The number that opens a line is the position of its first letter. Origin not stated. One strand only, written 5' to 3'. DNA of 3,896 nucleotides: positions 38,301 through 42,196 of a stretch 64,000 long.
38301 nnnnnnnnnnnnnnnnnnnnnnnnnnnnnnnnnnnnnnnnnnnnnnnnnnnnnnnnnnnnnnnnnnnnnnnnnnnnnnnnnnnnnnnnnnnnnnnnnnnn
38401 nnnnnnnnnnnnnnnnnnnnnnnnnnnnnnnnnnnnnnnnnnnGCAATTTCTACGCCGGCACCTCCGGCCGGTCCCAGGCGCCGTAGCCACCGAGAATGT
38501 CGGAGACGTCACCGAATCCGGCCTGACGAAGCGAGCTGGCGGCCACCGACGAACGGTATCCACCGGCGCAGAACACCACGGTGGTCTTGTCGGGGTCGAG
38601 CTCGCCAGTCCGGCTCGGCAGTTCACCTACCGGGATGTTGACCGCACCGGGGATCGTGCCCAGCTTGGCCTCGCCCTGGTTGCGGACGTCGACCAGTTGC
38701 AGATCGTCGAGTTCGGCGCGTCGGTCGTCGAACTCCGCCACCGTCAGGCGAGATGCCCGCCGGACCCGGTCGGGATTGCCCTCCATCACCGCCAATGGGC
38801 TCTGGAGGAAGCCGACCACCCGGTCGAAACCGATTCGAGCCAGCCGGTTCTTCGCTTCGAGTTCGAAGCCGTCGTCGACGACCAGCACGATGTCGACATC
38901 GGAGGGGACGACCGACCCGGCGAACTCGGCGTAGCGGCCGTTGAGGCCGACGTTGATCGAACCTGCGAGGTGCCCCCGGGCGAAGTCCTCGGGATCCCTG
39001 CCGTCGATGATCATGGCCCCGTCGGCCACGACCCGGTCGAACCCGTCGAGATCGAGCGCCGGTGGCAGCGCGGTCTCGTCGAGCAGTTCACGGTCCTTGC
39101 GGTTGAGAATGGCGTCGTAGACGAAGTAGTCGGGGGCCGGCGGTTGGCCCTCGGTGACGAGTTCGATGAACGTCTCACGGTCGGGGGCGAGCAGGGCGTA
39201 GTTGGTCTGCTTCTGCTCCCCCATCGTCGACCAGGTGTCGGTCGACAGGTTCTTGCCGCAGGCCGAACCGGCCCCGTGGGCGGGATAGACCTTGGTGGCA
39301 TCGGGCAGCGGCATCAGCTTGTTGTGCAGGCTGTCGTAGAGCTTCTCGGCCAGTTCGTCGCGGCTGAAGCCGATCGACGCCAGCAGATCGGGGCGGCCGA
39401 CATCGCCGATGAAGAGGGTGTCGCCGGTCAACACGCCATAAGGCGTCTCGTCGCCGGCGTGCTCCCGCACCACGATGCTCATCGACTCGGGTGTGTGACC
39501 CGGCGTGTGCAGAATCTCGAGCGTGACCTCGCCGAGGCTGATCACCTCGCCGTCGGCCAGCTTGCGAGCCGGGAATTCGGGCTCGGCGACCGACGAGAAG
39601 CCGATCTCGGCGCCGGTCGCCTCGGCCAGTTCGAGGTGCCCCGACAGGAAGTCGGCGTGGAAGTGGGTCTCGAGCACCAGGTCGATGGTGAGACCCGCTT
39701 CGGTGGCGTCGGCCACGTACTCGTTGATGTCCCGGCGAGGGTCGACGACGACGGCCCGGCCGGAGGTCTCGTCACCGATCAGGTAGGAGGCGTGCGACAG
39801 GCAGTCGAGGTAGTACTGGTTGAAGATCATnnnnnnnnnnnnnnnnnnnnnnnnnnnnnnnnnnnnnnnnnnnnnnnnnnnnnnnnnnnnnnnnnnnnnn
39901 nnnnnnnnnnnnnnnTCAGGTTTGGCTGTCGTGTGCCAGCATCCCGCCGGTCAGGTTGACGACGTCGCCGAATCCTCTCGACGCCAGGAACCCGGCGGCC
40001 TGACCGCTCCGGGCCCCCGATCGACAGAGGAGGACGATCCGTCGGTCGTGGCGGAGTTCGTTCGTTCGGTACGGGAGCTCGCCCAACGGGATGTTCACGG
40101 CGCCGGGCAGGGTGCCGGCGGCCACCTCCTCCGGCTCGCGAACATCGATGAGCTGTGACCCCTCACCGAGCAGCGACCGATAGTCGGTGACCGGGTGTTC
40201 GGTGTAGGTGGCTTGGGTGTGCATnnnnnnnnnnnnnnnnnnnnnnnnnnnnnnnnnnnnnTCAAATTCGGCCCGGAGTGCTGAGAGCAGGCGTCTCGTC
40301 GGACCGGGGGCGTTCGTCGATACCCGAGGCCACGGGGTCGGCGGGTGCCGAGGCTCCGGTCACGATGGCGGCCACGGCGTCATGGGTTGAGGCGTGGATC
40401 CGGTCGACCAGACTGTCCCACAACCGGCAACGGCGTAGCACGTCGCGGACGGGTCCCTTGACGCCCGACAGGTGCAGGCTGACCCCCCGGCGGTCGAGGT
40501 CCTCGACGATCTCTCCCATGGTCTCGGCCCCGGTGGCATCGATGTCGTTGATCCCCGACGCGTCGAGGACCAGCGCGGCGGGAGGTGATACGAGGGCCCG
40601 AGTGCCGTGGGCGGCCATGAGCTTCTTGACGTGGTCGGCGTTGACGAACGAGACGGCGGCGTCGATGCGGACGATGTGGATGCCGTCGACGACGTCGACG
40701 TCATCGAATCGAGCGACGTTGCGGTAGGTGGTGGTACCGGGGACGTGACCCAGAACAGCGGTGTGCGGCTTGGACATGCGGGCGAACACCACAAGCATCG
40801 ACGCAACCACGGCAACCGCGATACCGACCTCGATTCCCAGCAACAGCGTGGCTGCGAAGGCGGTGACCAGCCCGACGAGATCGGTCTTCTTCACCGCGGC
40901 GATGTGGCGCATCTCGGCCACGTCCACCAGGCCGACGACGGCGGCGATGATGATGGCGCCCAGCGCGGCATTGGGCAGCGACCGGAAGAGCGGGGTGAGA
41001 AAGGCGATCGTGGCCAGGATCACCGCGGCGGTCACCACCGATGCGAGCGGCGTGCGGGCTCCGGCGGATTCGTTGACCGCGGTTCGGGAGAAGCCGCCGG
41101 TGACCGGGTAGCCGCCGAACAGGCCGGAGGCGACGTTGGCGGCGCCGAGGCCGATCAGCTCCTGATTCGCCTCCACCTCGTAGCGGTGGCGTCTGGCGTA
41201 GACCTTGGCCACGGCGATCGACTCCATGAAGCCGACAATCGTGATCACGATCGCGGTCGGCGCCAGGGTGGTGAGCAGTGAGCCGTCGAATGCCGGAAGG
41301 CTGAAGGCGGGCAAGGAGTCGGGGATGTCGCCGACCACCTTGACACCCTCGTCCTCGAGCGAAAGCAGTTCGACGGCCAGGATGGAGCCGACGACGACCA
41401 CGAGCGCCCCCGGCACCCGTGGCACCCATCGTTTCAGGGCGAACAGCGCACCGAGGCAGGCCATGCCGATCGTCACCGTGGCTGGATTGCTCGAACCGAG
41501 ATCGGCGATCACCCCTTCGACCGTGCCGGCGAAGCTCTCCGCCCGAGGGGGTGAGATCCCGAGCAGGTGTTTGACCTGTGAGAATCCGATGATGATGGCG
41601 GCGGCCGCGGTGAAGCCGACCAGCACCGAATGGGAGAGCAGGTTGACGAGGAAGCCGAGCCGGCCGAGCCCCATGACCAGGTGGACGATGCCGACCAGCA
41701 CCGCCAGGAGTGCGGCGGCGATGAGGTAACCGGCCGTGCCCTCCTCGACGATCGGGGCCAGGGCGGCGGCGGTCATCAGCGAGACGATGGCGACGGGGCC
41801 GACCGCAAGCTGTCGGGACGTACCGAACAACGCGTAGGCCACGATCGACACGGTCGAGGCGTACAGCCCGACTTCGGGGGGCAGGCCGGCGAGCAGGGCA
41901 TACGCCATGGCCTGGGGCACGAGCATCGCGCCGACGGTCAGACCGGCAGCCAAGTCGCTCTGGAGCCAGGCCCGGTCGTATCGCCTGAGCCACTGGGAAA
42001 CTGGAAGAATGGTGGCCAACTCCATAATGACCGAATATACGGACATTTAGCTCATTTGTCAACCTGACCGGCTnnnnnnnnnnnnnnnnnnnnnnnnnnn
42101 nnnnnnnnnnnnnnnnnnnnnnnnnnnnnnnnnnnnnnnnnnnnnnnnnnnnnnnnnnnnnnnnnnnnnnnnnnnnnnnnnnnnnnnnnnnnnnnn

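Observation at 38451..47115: A cst-like sulfide detoxification cluster with SulP in place of TauE and no recognisable persulfide-sensing repressor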

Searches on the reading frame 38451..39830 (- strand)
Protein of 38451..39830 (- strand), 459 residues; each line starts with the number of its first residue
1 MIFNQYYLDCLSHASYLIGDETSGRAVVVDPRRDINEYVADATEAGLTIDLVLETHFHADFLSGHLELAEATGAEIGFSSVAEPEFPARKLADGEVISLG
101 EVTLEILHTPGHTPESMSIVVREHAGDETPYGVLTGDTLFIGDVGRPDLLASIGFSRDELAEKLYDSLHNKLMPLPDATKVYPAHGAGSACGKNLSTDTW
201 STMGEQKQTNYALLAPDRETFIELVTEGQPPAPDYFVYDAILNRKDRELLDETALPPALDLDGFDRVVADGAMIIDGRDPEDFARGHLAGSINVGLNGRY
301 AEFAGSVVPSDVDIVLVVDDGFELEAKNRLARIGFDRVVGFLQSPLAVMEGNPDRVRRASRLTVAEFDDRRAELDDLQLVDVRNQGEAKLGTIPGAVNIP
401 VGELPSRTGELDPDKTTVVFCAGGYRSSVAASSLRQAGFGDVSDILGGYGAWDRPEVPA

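Call 3: search_protein_families(library=pfam, proteins=[window:38451-39830:-])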
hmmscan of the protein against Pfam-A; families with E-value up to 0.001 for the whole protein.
window:38451-39830:- (459 aa): 2 families
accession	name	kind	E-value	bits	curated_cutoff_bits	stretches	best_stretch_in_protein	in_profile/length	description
PF00581.25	Rhodanese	-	3.4e-24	85.7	22.2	2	366-453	4-100/102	Rhodanese-like domain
PF00753.33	Lactamase_B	-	5.7e-10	39.9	22.7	1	10-185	3-196/196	Metallo-beta-lactamase superfamily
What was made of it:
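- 38451..39830 (-): cstB-like persulfide dioxygenase: MBL domain, then a Cys-less (pseudo) rhodanese, then an active rhodanese (C421). Pfam (call 3).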

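Call 4: search_protein_families(library=ncbifam, proteins=[window:38451-39830:-])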
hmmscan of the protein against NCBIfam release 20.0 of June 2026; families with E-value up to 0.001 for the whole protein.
window:38451-39830:- (459 aa): 31 families (the best 25 are shown)
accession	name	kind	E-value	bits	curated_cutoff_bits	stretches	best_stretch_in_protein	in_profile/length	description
NF006444.0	PRK08762.1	equivalog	1e-19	70.5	449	1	360-455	15-110/387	molybdopterin-synthase adenylyltransferase MoeB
TIGR03413.1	GSH_gloB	equivalog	4e-19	68.9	200.8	1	16-185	13-164/248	hydroxyacylglutathione hydrolase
NF040641.1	bifunc_ST_SDO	equivalog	3.3e-15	55.9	625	1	23-225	164-379/423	bifunctional sulfur transferase/dioxygenase Blh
NF005902.0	PRK07878.1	equivalog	1.6e-12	47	647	1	356-453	283-382/392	adenylyltransferase/sulfurtransferase MoeZ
NF001195.0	PRK00162.1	equivalog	3.3e-11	43.4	102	1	373-455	17-99/108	thiosulfate sulfurtransferase GlpE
NF045521.1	rhoda_near_glyco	subfamily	7.7e-11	42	145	1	365-453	20-109/144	rhodanese homology domain-containing protein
TIGR04568.1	arch_SelU_Nterm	equivalog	2.1e-10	40.8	200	0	410-453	170-213/215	selenouridine synthase SelU-like subunit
NF033105.1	bla_subclass_B3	equivalog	1.5e-09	37.6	240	1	88-136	122-169/257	subclass B3 metallo-beta-lactamase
NF008750.0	PRK11784.1-2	equivalog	2e-09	37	241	0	372-401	11-40/346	tRNA 2-selenouridine(34) synthase MnmH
NF041804.1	MBL_fold_SolJ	exception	3.8e-09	36.1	350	1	15-187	20-180/224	solanimycin biosynthesis MBL-fold hydrolase SolJ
TIGR02981.1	phageshock_pspE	exception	3.9e-09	36.7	126.3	1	380-456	22-99/101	thiosulfate sulfurtransferase PspE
NF007627.0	PRK10287.1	equivalog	6.3e-09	36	102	1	380-448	24-93/104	thiosulfate sulfurtransferase PspE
NF001133.1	PRK00142.1-1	equivalog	8.2e-09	35.3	170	1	365-448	111-199/229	oxygen-dependent tRNA uridine(34) hydroxylase TrhO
NF012229.1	bla_class_B_core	domain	1.1e-07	32.1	100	1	34-120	37-137/139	metallo-beta-lactamase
NF007597.0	PRK10241.1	equivalog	1.4e-07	31.1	421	1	20-186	18-166/251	hydroxyacylglutathione hydrolase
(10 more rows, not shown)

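Call 10: search_solved_structures(query=window:38451-39830:-, max_evalue=0.00001, show_alignments=1)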
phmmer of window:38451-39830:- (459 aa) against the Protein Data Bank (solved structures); distinct sequences matched with E-value up to 0.00001: 40.
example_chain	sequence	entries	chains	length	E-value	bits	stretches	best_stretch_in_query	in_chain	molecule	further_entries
3tp9_A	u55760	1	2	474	5.1e-91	309.1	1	3-454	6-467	BETA-LACTAMASE and RHODANESE DOMAIN PROTEIN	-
3r2u_A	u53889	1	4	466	2.2e-64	221.4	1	1-449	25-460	Metallo-beta-lactamase family protein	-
5ve3_B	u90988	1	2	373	9.2e-29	103.9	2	1-186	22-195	BpPRF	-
5ve4_A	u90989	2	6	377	2.2e-27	99.4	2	1-186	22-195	BpPRF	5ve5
9rhq_A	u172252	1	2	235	4.3e-23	85.2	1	1-226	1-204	Metallo-beta-lactamase family protein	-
8zbd_A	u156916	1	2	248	2.6e-22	82.6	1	1-238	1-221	MBL fold metallo-hydrolase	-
4ysb_A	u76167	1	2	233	3.1e-21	79.1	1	1-234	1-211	Metallo-beta-lactamase family protein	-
6mxv_A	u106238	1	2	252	7.3e-19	71.3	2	356-456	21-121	Rhodanese-like family protein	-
2gcu_A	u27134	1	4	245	6.7e-18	68.1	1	2-225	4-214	Putative hydroxyacylglutathione hydrolase 3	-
2xf4_A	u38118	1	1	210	2.8e-16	62.8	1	82-192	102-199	HYDROXYACYLGLUTATHIONE HYDROLASE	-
4chl_A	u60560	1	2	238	2.8e-15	59.5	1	13-187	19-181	PERSULFIDE DIOXYGENASE ETHE1, MITOCHONDRIAL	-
4efz_A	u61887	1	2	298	4.5e-14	55.5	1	16-186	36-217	Metallo-beta-lactamase family protein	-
1yt8_A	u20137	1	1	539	1.1e-12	50.9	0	371-445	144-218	thiosulfate sulfurtransferase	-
3nta_A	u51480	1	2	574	5e-12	48.8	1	366-452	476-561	FAD-dependent pyridine nucleotide-disulphide oxidoreductase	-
4ocg_A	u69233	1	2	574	5e-12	48.8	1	366-452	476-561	FAD-dependent pyridine nucleotide-disulphide oxidoreductase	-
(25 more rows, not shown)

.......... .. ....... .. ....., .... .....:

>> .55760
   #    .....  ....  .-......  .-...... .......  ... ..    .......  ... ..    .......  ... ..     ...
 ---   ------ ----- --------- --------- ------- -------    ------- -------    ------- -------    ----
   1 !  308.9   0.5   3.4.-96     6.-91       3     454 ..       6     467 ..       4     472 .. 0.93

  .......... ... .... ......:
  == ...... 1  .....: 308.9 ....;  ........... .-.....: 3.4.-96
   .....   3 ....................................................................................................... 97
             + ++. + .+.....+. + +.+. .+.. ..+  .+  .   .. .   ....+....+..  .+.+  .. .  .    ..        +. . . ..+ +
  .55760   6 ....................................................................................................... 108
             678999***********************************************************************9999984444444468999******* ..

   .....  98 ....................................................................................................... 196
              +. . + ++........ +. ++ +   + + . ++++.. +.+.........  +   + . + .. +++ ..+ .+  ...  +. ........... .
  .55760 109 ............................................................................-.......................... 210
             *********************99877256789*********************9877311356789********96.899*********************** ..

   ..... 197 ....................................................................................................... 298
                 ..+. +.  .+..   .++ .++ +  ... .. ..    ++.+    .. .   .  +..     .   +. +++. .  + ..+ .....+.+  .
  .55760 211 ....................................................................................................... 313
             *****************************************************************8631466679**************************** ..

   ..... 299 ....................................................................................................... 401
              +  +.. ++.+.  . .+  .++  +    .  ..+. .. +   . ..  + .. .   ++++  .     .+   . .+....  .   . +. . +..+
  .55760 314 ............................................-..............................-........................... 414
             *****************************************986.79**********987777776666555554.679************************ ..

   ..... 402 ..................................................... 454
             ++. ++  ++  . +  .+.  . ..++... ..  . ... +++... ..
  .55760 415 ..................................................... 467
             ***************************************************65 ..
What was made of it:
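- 38451..39830 (-): PDB matches 3tp9 and 3r2u (call 10).
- On cst-type sulfide oxidation operon (S. aureus): Full-length match to 3tp9 and 3r2u (call 10).
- Checked: The best PDB matches are 3tp9 (5e-91) and 3r2u (call 10).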

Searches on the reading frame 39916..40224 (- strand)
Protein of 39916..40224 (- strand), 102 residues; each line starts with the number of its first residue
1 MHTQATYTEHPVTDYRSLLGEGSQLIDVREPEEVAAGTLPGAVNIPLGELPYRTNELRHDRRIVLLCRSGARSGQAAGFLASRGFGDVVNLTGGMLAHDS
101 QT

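Call 3: search_protein_families(library=pfam, proteins=[window:39916-40224:-])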
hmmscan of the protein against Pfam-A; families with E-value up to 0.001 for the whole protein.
window:39916-40224:- (102 aa): 1 family
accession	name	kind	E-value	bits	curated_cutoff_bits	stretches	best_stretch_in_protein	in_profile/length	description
PF00581.25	Rhodanese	-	4.1e-18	66.1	22.2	1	14-96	4-97/102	Rhodanese-like domain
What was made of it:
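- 39916..40224 (-): single-domain rhodanese with active-site C67. Pfam 4e-18 (call 3).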

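Call 4: search_protein_families(library=ncbifam, proteins=[window:39916-40224:-])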
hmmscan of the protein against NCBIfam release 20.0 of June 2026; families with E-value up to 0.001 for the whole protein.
window:39916-40224:- (102 aa): 18 families
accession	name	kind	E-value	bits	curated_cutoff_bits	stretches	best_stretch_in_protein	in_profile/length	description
NF006444.0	PRK08762.1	equivalog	1.8e-16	59.8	449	1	8-99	15-108/387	molybdopterin-synthase adenylyltransferase MoeB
NF005902.0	PRK07878.1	equivalog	2.2e-13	49.9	647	1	16-101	295-384/392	adenylyltransferase/sulfurtransferase MoeZ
NF005646.0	PRK07411.1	equivalog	6.1e-10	38.8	633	1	4-99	278-380/390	molybdopterin-synthase adenylyltransferase MoeB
NF007627.0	PRK10287.1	equivalog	1.8e-09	37.8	102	1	25-93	23-93/104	thiosulfate sulfurtransferase PspE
NF045521.1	rhoda_near_glyco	subfamily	2e-08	34.2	145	1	23-98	32-108/144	rhodanese homology domain-containing protein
TIGR02981.1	phageshock_pspE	exception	3e-08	33.9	126.3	1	24-93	20-91/101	thiosulfate sulfurtransferase PspE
NF001133.1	PRK00142.1-1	equivalog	3.2e-08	33.4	170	1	21-98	120-203/229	oxygen-dependent tRNA uridine(34) hydroxylase TrhO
NF001195.0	PRK00162.1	equivalog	8.4e-08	32.5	102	1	19-99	16-97/108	thiosulfate sulfurtransferase GlpE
NF008750.0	PRK11784.1-2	equivalog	4.8e-07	29.2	241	1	21-47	14-40/346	tRNA 2-selenouridine(34) synthase MnmH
NF008749.0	PRK11784.1-1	equivalog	4.1e-06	26.2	548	1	10-48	5-43/364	tRNA 2-selenouridine(34) synthase MnmH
TIGR03167.1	tRNA_sel_U_synt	equivalog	4.7e-06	26.2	219.75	1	23-47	3-27/311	tRNA 2-selenouridine(34) synthase MnmH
NF008751.0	PRK11784.1-3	equivalog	1.2e-05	24.7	361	1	10-47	5-42/367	tRNA 2-selenouridine(34) synthase MnmH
NF003703.0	PRK05320.1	equivalog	1.3e-05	25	331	1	25-97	134-212/280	sulfurtransferase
NF008752.0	PRK11784.1-4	equivalog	2.8e-05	23.1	266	0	21-47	17-43/357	tRNA 2-selenouridine(34) synthase MnmH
TIGR04568.1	arch_SelU_Nterm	equivalog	4.9e-05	23.2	200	0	14-47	95-128/215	selenouridine synthase SelU-like subunit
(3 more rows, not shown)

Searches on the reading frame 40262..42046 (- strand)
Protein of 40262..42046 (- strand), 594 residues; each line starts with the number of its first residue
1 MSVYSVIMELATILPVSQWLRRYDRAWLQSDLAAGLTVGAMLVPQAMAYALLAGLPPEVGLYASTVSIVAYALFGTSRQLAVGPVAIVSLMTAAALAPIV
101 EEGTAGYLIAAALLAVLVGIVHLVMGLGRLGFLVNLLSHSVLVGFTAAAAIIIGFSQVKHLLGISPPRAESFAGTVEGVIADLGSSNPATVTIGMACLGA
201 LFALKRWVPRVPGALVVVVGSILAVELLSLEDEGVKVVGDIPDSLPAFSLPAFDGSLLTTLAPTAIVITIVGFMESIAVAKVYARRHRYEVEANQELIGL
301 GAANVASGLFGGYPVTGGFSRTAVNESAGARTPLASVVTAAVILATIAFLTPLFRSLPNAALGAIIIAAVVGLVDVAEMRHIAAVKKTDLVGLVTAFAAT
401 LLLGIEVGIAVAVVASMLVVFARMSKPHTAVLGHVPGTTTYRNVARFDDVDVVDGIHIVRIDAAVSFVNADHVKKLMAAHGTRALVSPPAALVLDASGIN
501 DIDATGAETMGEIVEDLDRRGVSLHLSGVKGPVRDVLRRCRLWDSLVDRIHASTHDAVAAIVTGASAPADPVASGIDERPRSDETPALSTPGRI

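Call 3: search_protein_families(library=pfam, proteins=[window:40262-42046:-])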
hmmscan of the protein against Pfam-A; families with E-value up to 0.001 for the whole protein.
window:40262-42046:- (594 aa): 4 families
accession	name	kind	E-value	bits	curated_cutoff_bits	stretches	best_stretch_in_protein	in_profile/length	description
PF00916.26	Sulfate_transp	-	7.8e-115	384.1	23.2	1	28-391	1-375/380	Sulfate permease family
PF01740.26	STAS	-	6.6e-15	55.2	22.6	1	450-557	4-106/106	STAS domain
PF13466.11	STAS_2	-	8.6e-05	23.1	29.2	1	483-541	20-78/80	STAS domain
PF00860.26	Xan_ur_permease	-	0.00011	21.5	27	1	39-406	17-382/389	Permease family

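Call 4: search_protein_families(library=ncbifam, proteins=[window:40262-42046:-])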
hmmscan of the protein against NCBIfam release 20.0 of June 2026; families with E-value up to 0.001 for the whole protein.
window:40262-42046:- (594 aa): 4 families
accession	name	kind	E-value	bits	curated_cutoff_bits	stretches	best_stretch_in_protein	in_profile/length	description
TIGR00815.1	sulP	subfamily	7.4e-152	506.7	380.45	1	15-542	1-549/565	sulfate permease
NF008660.1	PRK11660.1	equivalog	1.6e-59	201.8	614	1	14-543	15-546/572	C4-dicarboxylic acid transporter DauA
NF050096.1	BicarbTportBicA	equivalog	2.5e-40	138.5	880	1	27-547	11-528/547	bicarbonate transporter BicA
TIGR00377.1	ant_ant_sig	superfamily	0.00059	19.7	53.45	0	450-546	7-100/108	anti-sigma factor antagonist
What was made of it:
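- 40262..42025 (-): SulP-STAS anion transporter. The probable start is ATG 42025, giving a leaderless mRNA. The first in-frame ATG at 42046 lies inside the operator. Pfam and TIGR00815 (calls 3, 4).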
